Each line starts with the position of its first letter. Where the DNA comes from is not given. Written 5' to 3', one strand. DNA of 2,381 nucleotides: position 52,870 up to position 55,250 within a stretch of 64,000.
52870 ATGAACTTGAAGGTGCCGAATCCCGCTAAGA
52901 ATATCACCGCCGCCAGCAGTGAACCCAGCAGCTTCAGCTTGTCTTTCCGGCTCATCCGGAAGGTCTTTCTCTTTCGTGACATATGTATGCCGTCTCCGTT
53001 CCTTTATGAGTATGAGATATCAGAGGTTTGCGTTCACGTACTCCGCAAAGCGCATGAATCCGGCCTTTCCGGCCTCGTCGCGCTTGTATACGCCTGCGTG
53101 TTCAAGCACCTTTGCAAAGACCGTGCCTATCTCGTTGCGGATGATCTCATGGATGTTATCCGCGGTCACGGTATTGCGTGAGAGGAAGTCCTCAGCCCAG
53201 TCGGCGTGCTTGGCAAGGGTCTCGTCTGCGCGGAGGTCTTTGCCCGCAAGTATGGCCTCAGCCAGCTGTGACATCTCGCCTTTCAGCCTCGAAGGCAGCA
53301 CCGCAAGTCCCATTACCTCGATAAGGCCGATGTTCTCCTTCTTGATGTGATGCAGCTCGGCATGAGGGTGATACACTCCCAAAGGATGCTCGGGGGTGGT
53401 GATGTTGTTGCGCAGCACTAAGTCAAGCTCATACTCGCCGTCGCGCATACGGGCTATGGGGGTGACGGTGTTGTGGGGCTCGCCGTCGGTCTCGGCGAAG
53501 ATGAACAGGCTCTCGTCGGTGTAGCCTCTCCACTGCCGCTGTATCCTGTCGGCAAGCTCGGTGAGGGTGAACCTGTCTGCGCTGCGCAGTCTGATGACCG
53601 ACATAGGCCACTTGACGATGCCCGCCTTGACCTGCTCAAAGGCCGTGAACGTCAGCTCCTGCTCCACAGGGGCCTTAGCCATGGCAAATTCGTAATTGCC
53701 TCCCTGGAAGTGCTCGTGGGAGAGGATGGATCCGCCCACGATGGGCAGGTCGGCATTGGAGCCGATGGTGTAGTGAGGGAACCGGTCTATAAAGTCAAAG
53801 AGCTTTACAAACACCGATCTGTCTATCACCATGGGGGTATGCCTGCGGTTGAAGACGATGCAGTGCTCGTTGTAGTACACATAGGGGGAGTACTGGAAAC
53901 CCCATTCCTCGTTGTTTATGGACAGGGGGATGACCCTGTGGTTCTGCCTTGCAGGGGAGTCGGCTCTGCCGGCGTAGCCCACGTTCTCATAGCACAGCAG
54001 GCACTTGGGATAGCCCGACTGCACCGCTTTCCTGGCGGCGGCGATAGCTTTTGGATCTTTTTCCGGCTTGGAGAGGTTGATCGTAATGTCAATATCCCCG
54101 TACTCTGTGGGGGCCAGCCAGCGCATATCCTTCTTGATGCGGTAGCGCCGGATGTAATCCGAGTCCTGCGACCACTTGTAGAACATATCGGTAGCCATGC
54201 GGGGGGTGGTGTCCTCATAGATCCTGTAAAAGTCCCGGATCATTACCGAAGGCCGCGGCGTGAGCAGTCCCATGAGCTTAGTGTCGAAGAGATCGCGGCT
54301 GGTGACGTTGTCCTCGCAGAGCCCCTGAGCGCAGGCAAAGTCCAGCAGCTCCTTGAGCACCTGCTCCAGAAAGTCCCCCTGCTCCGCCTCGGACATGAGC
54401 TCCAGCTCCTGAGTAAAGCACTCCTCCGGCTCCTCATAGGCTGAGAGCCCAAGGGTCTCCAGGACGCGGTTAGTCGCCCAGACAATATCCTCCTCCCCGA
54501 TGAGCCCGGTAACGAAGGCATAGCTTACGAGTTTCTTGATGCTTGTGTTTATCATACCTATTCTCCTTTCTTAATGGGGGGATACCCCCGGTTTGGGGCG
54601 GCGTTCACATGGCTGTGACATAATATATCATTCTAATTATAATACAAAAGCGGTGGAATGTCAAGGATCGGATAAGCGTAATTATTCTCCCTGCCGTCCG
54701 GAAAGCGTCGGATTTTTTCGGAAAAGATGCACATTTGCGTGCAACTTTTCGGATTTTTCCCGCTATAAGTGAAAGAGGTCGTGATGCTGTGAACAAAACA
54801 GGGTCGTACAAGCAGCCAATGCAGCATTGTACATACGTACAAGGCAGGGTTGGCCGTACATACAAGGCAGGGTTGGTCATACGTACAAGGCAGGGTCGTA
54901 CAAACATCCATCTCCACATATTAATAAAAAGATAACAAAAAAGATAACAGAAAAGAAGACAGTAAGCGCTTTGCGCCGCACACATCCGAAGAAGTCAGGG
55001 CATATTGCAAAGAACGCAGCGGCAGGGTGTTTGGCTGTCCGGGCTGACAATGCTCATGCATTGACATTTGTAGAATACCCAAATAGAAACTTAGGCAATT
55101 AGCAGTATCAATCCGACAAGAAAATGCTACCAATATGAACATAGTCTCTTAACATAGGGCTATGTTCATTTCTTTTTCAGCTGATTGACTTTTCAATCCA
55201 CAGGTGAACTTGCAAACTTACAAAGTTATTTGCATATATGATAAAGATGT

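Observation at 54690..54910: Third array of the same repeat family at the left edge of the low-GC island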

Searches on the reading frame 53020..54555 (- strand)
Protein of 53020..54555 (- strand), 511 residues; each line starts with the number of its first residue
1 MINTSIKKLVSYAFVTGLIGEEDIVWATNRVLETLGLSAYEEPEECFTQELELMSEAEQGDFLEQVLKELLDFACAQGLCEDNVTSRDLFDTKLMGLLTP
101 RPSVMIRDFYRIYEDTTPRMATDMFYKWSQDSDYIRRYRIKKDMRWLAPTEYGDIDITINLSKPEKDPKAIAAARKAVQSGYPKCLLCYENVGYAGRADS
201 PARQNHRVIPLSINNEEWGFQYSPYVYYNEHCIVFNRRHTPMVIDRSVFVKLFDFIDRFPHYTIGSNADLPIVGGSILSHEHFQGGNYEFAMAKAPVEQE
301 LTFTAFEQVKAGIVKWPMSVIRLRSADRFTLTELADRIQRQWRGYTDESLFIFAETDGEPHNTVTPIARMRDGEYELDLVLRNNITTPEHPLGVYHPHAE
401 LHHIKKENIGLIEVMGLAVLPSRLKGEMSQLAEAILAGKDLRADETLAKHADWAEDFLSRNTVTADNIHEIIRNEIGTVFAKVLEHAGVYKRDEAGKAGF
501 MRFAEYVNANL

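Call 11: search_protein_families(library=pfam, proteins=[window:53020-54555:-])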
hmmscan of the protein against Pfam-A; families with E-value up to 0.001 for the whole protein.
window:53020-54555:- (511 aa): 2 families
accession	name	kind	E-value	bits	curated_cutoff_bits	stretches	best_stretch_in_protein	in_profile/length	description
PF01087.27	GalP_UDP_transf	-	6e-33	115.3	22.1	1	27-241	11-184/184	Galactose-1-phosphate uridyl transferase, N-terminal domain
PF02744.22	GalP_UDP_tr_C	-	7.9e-24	84.7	29.2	1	257-453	3-163/165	Galactose-1-phosphate uridyl transferase, C-terminal domain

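Call 17: find_encoding_contigs(protein=window:53020-54555:-, flank=6000, max_places=10)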
Protein window:53020-54555:- (511 aa): 10 contigs read that carry it; 4 places shown.
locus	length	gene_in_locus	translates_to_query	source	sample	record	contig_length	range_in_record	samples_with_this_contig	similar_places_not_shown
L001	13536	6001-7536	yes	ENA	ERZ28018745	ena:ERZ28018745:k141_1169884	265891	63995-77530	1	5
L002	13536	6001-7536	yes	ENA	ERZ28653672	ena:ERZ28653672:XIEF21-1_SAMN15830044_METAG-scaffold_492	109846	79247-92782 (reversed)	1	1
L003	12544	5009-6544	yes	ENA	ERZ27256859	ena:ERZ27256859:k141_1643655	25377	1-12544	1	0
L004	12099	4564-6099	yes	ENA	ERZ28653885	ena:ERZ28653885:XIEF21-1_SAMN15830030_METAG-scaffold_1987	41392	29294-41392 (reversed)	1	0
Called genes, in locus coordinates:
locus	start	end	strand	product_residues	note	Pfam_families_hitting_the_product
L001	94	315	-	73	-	-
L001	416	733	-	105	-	-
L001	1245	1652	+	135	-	PF19514:MobC_2 (weak), PF21983:NikA-like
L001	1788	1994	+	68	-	-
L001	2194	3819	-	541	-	PF04542:Sigma70_r2, PF08281:Sigma70_r4_2, PF04545:Sigma70_r4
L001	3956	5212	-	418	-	PF04542:Sigma70_r2, PF04545:Sigma70_r4, PF08281:Sigma70_r4_2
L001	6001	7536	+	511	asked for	PF01087:GalP_UDP_transf, PF02744:GalP_UDP_tr_C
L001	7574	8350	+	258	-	PF02585:PIG-L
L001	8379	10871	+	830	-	PF09586:YfhO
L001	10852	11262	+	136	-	PF03061:4HBT (weak)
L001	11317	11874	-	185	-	-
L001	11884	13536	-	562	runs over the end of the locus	PF03485:Arg_tRNA_synt_N, PF01921:tRNA-synt_1f (faint), PF00750:tRNA-synt_1d, PF09334:tRNA-synt_1g (faint), PF05746:DALR_1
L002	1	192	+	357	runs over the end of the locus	PF01063:Aminotran_4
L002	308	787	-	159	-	PF00694:Aconitase_C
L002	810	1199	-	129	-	-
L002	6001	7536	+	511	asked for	PF01087:GalP_UDP_transf, PF02744:GalP_UDP_tr_C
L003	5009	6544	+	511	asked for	PF01087:GalP_UDP_transf, PF02744:GalP_UDP_tr_C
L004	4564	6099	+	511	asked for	PF01087:GalP_UDP_transf, PF02744:GalP_UDP_tr_C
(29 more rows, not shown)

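Call 31: find_homologous_proteins(query=window:53020-54555:-, max_evalue=1e-100)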
Query window:53020-54555:- (511 aa): 8000 proteins with E <= 1e-100 among 8000 candidates; the best 120 are listed.
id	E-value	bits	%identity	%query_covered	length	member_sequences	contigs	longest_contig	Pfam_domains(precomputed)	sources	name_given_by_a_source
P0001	0.0e+0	1182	100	100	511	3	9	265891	PF02744.23,PF01087.28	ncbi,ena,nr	ncbi:MAG: UDP-glucose--hexose-1-phosphate uridylyltransferase [Ruminococcus sp.]|nr:UDP-glucose--hex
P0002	3.0e-264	895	76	99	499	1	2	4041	PF02744.23,PF01087.28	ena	-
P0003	1.8e-263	893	75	100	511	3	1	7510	PF02744.23,PF01087.28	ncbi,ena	-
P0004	1.9e-262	889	77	99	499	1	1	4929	PF02744.23,PF01087.28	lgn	-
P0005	2.7e-262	889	76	99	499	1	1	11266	PF02744.23,PF01087.28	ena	-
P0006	3.5e-262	889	76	100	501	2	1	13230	PF02744.23,PF01087.28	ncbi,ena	-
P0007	5.4e-262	888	76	99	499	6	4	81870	PF02744.23,PF01087.28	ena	-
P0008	8.3e-261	884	76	99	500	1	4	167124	PF02744.23,PF01087.28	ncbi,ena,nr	ncbi:MAG: UDP-glucose--hexose-1-phosphate uridylyltransferase [Ruminococcus sp.]|nr:UDP-glucose--hex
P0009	1.4e-259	880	76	99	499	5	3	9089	PF02744.23,PF01087.28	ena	-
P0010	4.4e-257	872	75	100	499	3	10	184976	PF02744.23,PF01087.28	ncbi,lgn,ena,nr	ncbi:MAG: UDP-glucose--hexose-1-phosphate uridylyltransferase [Ruminococcus sp.]|nr:UDP-glucose--hex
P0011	1.5e-256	870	76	99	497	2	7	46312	PF02744.23,PF01087.28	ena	-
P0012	2.4e-254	863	74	100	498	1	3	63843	PF02744.23,PF01087.28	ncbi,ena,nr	ncbi:MAG: UDP-glucose--hexose-1-phosphate uridylyltransferase [Ruminococcus sp.]|nr:UDP-glucose--hex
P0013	6.1e-252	855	73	99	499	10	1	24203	PF02744.23,PF01087.28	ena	-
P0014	3.0e-251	853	73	99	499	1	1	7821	PF02744.23,PF01087.28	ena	-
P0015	5.8e-250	848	71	99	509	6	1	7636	PF02744.23,PF01087.28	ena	-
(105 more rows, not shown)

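Call 32: find_encoding_contigs(protein=P0008, flank=4000, max_places=2)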
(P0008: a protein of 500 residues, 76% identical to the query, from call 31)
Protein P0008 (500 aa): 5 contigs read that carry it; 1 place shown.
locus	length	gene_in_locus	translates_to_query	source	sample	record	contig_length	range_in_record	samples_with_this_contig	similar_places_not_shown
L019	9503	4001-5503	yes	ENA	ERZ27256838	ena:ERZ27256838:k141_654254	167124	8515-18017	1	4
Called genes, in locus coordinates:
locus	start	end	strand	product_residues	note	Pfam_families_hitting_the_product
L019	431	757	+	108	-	PF06949:DUF1292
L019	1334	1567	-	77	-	PF13083:KH_KhpA-B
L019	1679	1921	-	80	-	PF00886:Ribosomal_S16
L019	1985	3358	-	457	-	PF01656:CbiA (faint), PF02881:SRP54_N, PF00448:SRP54, PF02978:SRP_SPB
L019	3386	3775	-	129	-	PF04297:UPF0122, PF04545:Sigma70_r4, PF08281:Sigma70_r4_2 (weak)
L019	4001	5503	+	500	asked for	PF01087:GalP_UDP_transf, PF02744:GalP_UDP_tr_C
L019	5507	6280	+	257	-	PF02585:PIG-L (faint)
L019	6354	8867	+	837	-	PF09586:YfhO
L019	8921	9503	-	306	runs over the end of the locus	PF01458:SUFBD_core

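Call 33: find_encoding_contigs(protein=P0010, flank=4000, max_places=2)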
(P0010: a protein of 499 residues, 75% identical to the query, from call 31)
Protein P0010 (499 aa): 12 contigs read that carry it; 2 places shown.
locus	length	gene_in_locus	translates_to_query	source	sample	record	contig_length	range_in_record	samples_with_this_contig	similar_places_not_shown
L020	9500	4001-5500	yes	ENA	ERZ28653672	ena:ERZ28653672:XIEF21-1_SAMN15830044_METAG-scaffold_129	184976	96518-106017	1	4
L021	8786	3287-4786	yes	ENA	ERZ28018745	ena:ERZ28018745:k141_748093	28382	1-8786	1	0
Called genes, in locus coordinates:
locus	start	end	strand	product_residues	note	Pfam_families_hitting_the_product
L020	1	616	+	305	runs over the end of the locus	-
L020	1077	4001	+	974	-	PF00404:Dockerin_1 (weak)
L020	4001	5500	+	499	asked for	PF01087:GalP_UDP_transf, PF02744:GalP_UDP_tr_C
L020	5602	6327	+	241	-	PF02585:PIG-L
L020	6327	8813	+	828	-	PF09586:YfhO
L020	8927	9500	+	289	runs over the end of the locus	-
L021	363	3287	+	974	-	PF00404:Dockerin_1 (weak)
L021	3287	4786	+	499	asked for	PF01087:GalP_UDP_transf, PF02744:GalP_UDP_tr_C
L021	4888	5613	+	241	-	PF02585:PIG-L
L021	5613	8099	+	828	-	PF09586:YfhO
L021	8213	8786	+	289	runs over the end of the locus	-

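Call 34: find_encoding_contigs(protein=P0007, flank=4000, max_places=2)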
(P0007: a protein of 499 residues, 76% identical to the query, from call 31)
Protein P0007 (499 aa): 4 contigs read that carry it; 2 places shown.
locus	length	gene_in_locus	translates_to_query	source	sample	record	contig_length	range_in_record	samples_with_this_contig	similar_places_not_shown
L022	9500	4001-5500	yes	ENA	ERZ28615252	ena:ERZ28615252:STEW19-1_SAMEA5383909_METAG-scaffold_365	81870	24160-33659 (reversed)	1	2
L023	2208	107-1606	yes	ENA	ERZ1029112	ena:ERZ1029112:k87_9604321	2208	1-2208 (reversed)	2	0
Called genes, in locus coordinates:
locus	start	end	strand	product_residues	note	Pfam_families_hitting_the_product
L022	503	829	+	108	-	PF06949:DUF1292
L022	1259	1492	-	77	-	PF13083:KH_KhpA-B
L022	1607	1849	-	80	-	PF00886:Ribosomal_S16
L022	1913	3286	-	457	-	PF01656:CbiA (faint), PF02881:SRP54_N, PF00448:SRP54, PF02978:SRP_SPB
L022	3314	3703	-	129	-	PF04297:UPF0122, PF04545:Sigma70_r4, PF08281:Sigma70_r4_2 (weak)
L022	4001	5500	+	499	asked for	PF01087:GalP_UDP_transf, PF02744:GalP_UDP_tr_C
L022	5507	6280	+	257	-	PF02585:PIG-L (faint)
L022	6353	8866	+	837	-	PF09586:YfhO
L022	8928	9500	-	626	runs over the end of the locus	PF02518:HATPase_c (weak), PF13589:HATPase_c_3, PF00183:HSP90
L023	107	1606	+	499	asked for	PF01087:GalP_UDP_transf, PF02744:GalP_UDP_tr_C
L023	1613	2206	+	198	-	?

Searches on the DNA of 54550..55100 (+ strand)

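Call 46: search_rna_families(source=window, start=54550, end=55100, threshold=evalue, max_evalue=5)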
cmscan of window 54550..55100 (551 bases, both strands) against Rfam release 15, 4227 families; matches with E-value up to 5: 1.
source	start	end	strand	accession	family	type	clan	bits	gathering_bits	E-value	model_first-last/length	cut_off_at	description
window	54553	54646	-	RF01054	preQ1-II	Cis-reg; riboswitch;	-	17.2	47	4.5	1-99/99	no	PreQ1-II (pre queuosine) riboswitch aptamer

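Call 69: search_dna_similar(query=window:54690-55072:+, collection=phages, mode=distant, max_evalue=0.01, max_rows=15)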
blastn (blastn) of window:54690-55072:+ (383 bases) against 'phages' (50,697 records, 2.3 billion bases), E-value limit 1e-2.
No match.

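Call 71: search_dna_similar(query=window:54690-55072:+, collection=plasmids, mode=distant, max_evalue=0.01, max_rows=15)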
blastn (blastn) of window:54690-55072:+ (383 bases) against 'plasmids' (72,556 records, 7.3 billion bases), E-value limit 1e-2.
No match.

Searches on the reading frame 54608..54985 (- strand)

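Call 83: search_protein_families(library=phrogs, proteins=[window:54608-54985:-], max_evalue=1)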
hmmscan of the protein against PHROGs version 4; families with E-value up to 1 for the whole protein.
seq(126 aa): 1 family
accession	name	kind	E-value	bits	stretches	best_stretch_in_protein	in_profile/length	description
phrog_6091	-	unknown function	0.21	12.6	1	49-115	16-75/81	-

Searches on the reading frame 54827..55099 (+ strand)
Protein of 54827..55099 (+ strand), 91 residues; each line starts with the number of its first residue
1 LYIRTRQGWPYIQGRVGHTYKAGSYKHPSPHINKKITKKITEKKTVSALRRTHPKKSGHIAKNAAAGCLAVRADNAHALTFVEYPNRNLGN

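Call 83: search_protein_families(library=phrogs, proteins=[window:54827-55099:+], max_evalue=1)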
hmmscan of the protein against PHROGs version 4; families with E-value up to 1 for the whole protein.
seq(91 aa): 1 family
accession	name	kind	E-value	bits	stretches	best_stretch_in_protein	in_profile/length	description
phrog_5014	-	unknown function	0.14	13.4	1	6-46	62-101/110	-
